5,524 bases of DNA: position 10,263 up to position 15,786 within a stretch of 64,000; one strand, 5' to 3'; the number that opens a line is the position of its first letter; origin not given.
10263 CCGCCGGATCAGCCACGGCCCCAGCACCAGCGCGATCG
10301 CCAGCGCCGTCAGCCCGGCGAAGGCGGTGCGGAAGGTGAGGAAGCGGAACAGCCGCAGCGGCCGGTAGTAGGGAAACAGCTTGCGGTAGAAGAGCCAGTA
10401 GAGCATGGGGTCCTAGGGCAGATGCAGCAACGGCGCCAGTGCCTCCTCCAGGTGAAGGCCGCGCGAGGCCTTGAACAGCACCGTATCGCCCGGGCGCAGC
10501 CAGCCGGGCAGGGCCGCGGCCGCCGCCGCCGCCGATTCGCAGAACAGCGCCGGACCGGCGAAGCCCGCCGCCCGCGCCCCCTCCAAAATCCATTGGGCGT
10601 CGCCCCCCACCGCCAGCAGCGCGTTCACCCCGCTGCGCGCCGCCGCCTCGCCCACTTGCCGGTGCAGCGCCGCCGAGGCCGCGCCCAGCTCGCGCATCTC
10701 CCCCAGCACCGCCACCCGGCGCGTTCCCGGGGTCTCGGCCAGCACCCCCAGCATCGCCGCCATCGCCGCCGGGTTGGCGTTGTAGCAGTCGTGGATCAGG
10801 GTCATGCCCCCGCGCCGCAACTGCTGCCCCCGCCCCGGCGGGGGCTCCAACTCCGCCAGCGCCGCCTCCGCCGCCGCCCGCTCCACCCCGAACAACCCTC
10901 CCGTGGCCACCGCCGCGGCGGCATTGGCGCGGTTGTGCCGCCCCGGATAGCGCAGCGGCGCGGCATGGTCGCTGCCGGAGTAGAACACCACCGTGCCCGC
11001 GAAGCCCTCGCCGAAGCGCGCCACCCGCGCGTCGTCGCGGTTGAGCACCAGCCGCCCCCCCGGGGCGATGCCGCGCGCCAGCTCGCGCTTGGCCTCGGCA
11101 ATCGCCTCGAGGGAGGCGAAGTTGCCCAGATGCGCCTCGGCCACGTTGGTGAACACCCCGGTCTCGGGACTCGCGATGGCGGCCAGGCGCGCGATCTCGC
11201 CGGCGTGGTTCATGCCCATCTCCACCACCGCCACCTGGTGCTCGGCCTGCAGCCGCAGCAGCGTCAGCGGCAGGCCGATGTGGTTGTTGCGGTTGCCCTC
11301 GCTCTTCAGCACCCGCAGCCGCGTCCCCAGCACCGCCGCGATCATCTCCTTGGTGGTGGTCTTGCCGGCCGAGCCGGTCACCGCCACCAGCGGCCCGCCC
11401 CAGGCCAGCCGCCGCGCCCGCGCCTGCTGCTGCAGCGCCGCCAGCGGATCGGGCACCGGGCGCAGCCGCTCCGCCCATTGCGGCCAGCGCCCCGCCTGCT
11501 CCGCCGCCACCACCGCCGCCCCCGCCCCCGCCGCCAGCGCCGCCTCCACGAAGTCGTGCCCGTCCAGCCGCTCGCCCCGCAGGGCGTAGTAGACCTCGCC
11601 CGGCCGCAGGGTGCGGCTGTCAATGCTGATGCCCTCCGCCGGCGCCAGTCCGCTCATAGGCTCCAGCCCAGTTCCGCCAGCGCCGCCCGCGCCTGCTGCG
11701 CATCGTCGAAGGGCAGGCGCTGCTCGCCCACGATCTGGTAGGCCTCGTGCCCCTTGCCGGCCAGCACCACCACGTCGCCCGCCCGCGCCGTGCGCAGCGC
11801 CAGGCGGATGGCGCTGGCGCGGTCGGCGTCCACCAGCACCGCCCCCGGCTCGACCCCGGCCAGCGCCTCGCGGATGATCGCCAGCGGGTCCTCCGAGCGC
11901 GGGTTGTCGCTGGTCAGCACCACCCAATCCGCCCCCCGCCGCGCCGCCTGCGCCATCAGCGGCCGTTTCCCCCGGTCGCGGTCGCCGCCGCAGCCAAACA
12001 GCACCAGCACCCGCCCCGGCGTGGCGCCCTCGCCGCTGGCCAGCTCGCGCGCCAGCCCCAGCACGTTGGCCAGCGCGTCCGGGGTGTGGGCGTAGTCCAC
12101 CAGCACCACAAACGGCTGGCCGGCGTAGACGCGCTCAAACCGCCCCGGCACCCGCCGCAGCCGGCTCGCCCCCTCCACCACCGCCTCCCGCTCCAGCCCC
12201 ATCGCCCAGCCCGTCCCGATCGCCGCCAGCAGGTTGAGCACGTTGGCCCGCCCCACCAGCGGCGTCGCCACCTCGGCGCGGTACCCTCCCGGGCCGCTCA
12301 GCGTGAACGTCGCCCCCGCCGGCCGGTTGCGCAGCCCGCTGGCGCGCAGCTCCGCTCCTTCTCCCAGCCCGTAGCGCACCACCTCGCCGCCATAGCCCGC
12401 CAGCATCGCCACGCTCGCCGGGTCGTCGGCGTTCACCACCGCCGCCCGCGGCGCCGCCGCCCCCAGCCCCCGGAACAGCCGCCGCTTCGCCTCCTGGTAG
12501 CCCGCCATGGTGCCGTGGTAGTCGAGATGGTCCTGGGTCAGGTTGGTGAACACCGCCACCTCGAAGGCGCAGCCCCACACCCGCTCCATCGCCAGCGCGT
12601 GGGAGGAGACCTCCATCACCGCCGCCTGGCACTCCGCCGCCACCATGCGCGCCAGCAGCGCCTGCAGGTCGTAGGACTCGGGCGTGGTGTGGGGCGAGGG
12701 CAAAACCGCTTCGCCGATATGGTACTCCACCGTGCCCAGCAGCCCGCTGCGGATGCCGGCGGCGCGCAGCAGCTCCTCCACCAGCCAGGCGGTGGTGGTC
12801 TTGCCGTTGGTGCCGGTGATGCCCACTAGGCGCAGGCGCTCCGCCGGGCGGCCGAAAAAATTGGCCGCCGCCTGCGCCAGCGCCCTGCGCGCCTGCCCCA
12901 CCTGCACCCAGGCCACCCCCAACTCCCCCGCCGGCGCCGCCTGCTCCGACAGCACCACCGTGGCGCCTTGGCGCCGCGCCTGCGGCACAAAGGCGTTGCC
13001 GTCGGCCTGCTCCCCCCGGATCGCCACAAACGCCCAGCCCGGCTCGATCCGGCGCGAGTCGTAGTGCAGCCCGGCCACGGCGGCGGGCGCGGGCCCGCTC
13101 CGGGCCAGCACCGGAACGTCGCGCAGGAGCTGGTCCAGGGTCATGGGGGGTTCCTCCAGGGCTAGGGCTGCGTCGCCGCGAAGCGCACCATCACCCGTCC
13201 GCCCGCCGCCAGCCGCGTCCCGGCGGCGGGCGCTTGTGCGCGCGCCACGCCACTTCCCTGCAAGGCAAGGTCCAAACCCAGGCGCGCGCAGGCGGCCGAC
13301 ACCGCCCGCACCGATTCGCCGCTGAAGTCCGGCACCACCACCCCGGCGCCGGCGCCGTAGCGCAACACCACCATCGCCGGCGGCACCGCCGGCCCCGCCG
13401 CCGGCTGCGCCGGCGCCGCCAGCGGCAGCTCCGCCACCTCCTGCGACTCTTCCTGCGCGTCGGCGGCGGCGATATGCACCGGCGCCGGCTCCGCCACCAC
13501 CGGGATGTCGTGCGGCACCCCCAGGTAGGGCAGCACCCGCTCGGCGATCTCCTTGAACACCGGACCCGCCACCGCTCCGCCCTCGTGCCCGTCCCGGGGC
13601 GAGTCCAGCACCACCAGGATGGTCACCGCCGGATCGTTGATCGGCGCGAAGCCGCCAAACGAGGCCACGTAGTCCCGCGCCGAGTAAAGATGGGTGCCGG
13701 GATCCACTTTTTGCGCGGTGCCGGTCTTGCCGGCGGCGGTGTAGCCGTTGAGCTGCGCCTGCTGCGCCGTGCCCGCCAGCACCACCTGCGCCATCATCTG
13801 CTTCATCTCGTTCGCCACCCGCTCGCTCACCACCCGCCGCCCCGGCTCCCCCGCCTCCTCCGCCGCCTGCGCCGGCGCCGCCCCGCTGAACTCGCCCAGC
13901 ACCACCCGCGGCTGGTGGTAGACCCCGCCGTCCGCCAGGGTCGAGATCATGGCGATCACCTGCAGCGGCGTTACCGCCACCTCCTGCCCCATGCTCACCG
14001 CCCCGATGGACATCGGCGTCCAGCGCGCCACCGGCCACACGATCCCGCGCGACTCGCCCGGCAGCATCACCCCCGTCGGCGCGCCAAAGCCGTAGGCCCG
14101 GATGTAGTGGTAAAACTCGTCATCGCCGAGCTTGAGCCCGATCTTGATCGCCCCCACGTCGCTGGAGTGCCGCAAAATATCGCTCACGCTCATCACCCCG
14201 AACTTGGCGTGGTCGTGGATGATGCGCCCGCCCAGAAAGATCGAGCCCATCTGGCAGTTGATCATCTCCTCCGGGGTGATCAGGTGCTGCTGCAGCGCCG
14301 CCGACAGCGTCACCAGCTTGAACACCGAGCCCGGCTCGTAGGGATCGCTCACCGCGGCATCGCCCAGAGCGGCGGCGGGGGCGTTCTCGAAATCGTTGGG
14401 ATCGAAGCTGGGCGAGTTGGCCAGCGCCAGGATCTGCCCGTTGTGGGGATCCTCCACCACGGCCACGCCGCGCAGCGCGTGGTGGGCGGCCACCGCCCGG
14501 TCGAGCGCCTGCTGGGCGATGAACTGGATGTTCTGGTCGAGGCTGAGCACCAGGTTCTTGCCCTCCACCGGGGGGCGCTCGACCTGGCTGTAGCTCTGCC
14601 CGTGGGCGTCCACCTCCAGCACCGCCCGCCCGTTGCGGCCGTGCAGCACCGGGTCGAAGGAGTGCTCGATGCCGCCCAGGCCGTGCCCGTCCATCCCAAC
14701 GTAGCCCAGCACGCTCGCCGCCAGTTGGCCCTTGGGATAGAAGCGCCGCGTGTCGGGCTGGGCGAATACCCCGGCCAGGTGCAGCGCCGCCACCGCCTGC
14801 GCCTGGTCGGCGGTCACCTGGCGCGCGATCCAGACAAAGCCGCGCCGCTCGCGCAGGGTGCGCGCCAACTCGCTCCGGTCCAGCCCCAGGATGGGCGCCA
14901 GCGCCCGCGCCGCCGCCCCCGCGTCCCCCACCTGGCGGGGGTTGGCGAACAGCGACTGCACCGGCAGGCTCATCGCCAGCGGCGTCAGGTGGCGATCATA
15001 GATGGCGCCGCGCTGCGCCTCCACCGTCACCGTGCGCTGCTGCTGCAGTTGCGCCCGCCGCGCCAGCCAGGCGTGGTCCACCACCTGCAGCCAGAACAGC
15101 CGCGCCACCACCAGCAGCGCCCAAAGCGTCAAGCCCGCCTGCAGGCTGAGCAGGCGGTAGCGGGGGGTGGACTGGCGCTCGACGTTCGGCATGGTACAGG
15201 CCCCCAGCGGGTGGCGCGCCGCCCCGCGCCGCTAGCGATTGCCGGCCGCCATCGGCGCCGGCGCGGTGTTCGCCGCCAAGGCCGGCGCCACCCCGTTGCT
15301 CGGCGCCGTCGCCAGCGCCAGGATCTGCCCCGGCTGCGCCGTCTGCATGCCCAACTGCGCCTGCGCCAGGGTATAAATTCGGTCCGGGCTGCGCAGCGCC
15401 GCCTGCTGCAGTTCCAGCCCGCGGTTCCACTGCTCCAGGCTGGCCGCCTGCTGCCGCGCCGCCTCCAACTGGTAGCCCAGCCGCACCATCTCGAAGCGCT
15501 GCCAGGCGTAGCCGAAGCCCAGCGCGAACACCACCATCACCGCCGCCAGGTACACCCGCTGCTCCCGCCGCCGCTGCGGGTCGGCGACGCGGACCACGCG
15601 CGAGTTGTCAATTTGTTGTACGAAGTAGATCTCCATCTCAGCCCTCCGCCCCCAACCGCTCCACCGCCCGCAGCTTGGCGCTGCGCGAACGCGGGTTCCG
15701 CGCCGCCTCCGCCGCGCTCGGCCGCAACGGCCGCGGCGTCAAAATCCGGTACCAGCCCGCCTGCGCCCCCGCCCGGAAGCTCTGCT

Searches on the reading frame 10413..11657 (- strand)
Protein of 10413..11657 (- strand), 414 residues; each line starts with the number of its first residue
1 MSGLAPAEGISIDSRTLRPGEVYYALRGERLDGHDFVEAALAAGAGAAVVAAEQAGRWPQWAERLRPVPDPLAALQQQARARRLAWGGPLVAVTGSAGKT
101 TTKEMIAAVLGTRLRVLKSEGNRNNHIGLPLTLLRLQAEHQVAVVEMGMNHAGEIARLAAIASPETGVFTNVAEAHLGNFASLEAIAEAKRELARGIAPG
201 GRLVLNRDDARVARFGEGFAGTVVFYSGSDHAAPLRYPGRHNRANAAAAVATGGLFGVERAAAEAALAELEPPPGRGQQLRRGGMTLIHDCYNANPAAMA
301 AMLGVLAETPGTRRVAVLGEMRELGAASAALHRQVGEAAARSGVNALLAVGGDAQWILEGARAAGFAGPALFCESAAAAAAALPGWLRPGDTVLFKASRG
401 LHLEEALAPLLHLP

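Call 47: search_protein_families(library=pfam, proteins=[window:10413-11657:-], max_evalue=0.001)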
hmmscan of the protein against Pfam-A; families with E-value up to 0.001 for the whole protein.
window:10413-11657:- (414 aa): 3 families
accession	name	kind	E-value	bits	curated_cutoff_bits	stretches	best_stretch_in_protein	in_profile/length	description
PF08245.18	Mur_ligase_M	-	2.2e-40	139.2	24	1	93-232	1-151/200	Mur ligase middle domain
PF02875.26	Mur_ligase_C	-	7.1e-20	72.6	28.4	1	275-399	1-127/127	Mur ligase, glutamate ligase domain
PF01225.30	Mur_ligase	-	6.4e-10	39.7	21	1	8-82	3-94/95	Mur ligase family, catalytic domain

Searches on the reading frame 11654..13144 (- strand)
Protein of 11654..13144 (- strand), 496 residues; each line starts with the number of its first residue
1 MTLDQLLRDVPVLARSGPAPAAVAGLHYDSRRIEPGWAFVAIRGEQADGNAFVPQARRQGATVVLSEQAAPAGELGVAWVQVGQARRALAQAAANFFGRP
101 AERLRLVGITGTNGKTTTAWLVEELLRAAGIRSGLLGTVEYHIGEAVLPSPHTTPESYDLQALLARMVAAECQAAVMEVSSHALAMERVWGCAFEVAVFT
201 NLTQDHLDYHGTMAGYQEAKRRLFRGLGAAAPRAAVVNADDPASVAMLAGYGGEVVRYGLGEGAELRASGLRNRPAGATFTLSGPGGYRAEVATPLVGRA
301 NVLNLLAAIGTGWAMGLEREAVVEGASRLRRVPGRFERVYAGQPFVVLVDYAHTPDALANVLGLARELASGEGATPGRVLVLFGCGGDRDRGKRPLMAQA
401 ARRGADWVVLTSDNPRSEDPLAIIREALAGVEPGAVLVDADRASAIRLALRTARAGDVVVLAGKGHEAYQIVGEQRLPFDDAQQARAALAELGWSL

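Call 47: search_protein_families(library=pfam, proteins=[window:11654-13144:-], max_evalue=0.001)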
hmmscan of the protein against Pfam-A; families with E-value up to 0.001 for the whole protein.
window:11654-13144:- (496 aa): 3 families
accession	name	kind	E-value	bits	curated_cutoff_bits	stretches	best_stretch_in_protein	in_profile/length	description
PF08245.18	Mur_ligase_M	-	1.1e-54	185.9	24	1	109-311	1-199/200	Mur ligase middle domain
PF02875.26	Mur_ligase_C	-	3.3e-30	106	28.4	1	334-465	1-127/127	Mur ligase, glutamate ligase domain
PF01225.30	Mur_ligase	-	3e-10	40.7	21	1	23-96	2-94/95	Mur ligase family, catalytic domain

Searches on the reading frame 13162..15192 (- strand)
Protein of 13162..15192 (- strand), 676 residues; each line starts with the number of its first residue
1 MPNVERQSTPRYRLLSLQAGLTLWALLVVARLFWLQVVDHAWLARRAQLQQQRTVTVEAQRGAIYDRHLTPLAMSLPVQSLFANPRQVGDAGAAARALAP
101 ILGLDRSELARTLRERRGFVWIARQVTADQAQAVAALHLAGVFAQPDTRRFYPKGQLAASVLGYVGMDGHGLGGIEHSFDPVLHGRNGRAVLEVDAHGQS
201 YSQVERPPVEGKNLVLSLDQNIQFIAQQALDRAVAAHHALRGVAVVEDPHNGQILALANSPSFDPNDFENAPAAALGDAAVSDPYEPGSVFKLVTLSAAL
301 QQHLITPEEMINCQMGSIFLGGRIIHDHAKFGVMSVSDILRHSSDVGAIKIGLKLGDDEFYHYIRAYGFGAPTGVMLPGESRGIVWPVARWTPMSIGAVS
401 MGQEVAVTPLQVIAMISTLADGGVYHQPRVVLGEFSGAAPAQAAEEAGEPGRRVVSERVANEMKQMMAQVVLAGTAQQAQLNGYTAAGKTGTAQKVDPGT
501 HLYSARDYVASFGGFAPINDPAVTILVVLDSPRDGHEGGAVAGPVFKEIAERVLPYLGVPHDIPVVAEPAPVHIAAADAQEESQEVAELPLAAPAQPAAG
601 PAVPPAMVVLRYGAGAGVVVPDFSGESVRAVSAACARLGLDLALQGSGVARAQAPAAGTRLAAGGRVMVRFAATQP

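Call 47: search_protein_families(library=pfam, proteins=[window:13162-15192:-], max_evalue=0.001)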
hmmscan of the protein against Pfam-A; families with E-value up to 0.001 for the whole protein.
window:13162-15192:- (676 aa): 4 families
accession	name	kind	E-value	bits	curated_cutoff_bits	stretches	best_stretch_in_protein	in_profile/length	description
PF00905.27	Transpeptidase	-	3.2e-70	237.1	22.1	1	242-550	1-298/299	Penicillin binding protein transpeptidase domain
PF03717.20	PBP_dimer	-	2.8e-22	80.4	24.4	1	57-202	2-177/180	Penicillin-binding Protein dimerisation domain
PF03793.24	PASTA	-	1.7e-05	25.1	23.2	1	618-669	1-60/64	PASTA domain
PF21922.1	PBP_dimer_2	-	0.00054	20.6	27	0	149-191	24-65/83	Penicillin binding protein A dimerisation domain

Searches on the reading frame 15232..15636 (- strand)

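Call 47: search_protein_families(library=pfam, proteins=[window:15232-15636:-], max_evalue=0.001)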
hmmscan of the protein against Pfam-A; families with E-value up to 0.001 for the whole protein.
window:15232-15636:- (134 aa): 2 families
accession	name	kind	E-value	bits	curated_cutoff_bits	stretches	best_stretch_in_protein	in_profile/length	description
PF04999.18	FtsL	-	1.8e-05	25.1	22.9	1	27-105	14-92/97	Cell division protein FtsL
PF04977.20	DivIC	-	0.00042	20.5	28.9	1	37-97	6-67/80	Septum formation initiator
